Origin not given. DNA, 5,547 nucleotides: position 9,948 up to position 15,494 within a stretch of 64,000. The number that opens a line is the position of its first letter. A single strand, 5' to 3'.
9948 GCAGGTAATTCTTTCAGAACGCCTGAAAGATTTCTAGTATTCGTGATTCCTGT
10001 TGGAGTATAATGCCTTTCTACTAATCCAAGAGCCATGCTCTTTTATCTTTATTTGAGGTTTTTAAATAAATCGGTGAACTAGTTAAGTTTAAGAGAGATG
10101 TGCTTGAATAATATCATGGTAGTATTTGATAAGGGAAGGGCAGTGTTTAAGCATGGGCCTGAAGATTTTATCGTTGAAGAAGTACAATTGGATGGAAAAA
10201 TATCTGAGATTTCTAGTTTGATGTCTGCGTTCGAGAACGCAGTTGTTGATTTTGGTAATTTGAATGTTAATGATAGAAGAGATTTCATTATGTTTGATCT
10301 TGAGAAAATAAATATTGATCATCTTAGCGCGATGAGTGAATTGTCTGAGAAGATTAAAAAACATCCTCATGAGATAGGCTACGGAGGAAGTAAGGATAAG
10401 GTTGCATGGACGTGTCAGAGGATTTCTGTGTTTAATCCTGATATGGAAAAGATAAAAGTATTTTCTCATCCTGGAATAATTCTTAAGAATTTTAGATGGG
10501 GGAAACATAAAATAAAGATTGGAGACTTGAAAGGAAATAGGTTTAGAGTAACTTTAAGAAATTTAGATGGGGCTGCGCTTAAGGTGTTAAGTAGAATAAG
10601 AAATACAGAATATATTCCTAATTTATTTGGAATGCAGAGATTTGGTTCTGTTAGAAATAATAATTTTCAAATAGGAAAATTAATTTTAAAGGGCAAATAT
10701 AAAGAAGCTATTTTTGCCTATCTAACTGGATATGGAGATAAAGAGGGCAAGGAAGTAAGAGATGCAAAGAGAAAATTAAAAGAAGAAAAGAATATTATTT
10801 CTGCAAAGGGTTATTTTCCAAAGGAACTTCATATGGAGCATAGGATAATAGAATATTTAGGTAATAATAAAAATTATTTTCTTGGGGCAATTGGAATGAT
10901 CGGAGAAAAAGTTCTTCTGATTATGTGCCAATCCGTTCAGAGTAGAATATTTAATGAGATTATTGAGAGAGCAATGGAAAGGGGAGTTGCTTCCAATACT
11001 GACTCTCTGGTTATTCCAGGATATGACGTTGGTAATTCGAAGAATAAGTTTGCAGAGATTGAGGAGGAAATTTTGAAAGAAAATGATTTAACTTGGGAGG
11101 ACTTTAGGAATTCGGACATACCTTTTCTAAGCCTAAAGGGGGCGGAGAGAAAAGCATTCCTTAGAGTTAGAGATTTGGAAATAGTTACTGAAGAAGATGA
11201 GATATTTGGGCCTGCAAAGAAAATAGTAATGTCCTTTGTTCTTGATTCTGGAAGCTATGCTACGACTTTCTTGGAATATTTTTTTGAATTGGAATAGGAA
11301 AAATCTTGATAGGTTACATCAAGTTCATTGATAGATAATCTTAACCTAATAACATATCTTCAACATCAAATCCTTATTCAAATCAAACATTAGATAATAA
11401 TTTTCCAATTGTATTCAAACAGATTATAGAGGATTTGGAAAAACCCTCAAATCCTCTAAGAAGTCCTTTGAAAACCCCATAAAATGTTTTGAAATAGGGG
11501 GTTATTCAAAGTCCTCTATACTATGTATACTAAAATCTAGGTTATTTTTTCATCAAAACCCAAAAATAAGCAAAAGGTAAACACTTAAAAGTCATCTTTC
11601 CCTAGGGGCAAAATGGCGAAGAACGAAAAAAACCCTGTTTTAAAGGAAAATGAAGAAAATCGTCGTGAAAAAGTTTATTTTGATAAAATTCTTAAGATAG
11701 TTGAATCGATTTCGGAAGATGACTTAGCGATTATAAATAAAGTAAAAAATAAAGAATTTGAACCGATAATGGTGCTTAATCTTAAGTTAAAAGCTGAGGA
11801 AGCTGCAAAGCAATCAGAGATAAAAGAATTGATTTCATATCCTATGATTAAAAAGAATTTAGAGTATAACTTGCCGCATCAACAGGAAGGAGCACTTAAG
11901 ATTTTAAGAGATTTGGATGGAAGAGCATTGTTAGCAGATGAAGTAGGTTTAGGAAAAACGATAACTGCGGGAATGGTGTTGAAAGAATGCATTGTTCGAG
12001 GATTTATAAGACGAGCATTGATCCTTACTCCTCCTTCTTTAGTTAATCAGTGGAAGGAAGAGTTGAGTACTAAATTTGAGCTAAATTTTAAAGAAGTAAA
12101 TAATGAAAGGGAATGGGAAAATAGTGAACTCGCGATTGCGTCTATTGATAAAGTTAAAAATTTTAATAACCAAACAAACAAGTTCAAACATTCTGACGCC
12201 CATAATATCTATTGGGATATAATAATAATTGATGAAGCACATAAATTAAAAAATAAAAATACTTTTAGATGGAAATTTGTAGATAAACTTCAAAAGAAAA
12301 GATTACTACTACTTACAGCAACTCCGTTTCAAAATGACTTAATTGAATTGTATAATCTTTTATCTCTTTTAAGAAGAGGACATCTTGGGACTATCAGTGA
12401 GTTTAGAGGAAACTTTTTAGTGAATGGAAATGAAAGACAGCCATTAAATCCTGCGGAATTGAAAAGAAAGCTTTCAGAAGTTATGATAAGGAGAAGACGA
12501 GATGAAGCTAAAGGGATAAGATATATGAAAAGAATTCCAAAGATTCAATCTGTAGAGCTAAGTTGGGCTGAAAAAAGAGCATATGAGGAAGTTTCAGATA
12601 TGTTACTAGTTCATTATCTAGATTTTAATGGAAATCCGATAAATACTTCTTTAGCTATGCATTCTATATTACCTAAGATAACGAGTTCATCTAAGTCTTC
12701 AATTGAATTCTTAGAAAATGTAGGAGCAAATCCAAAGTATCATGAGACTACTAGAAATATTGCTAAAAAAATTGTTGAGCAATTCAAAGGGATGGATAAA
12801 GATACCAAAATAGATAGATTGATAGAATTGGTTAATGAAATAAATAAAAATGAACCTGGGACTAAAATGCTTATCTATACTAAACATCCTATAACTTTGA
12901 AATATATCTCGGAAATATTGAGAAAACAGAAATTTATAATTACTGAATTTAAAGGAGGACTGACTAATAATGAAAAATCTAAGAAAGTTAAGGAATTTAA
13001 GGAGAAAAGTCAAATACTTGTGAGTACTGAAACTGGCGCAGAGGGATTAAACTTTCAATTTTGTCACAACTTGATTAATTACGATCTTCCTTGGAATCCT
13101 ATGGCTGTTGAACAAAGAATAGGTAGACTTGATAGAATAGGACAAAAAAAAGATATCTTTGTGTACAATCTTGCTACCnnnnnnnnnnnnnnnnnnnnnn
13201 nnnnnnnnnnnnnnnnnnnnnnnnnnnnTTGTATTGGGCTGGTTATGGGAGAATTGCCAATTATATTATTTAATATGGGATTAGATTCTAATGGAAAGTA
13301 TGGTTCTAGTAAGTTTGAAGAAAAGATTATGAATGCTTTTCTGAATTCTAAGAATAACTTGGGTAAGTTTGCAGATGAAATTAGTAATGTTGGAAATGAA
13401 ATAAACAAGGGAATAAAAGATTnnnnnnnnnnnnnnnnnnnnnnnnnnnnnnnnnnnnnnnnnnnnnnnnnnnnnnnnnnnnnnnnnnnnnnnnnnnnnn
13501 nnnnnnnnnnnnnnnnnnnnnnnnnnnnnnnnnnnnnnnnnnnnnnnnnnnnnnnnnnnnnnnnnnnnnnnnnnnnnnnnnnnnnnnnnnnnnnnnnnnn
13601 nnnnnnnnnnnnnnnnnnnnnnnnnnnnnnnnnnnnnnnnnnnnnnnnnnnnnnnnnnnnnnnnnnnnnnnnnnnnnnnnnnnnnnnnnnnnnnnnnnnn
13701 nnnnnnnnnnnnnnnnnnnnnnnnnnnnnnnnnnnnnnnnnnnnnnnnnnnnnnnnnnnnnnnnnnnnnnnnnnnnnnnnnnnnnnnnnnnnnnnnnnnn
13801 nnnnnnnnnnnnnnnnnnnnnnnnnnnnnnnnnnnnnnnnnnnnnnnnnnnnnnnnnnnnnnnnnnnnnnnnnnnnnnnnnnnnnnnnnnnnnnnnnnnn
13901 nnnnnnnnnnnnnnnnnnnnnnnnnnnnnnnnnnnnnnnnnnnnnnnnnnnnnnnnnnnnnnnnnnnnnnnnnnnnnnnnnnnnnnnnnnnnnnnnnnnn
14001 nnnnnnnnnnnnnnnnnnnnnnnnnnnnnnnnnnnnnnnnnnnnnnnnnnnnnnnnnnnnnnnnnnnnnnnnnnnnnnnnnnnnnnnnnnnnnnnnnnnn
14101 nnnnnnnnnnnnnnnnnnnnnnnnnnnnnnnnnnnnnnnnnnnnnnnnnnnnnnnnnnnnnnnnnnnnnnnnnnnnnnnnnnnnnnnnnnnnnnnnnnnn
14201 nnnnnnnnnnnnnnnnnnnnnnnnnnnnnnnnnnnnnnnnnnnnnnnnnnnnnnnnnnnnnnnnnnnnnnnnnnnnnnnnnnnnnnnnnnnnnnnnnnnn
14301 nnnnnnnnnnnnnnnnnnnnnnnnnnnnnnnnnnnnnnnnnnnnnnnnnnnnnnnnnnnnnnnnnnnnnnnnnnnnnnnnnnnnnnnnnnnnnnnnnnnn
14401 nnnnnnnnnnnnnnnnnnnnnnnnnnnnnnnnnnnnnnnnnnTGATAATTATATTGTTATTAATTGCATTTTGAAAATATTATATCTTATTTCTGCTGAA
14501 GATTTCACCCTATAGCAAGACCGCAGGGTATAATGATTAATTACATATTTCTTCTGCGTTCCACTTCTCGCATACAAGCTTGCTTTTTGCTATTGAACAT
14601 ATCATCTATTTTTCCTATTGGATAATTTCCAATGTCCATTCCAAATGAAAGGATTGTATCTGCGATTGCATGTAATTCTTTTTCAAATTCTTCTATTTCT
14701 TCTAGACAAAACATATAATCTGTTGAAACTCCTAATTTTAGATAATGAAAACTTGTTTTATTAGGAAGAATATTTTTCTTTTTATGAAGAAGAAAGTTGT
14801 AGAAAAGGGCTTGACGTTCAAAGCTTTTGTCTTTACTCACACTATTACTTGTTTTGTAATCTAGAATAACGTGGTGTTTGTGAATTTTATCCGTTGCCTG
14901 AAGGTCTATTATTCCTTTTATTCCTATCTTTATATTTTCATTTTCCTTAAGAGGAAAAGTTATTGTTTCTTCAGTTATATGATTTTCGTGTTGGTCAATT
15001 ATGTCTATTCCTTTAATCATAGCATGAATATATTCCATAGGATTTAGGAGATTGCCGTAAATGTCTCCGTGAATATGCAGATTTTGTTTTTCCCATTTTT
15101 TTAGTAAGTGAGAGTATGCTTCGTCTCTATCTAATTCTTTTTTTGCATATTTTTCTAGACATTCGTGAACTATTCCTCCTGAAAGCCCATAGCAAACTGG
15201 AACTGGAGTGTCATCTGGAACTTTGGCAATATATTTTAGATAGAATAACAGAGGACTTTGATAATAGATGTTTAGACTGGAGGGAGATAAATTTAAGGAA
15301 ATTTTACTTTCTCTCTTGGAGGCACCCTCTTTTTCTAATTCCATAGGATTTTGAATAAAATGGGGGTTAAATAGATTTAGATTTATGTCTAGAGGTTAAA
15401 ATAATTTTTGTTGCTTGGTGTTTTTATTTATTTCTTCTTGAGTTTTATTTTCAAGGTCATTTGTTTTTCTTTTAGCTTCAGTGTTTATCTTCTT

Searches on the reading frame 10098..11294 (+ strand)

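Call 105: search_protein_families(library=pfam, proteins=[window:10098-11294:+], max_evalue=0.00001)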
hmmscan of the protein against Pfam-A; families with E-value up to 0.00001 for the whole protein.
window:10098-11294:+ (399 aa): 1 family
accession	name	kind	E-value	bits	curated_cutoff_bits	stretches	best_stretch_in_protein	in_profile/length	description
PF01142.23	TruD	-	1e-73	249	27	2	16-299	17-287/412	tRNA pseudouridine synthase D (TruD)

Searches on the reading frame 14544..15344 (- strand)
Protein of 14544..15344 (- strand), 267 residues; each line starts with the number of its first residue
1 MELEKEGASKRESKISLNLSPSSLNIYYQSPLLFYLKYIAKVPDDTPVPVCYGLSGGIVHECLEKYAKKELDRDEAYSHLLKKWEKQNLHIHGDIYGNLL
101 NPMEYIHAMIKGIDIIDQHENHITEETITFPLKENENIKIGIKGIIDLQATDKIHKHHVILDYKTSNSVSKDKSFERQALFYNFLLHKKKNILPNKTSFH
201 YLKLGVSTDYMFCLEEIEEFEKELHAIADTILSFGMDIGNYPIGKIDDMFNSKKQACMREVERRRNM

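Call 105: search_protein_families(library=pfam, proteins=[window:14544-15344:-], max_evalue=0.00001)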
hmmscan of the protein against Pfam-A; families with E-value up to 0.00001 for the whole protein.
window:14544-15344:- (267 aa): 1 family
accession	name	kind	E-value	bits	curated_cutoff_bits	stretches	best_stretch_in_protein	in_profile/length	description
PF12705.13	PDDEXK_1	-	4.5e-16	60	22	1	19-230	2-223/247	PD-(D/E)XK nuclease superfamily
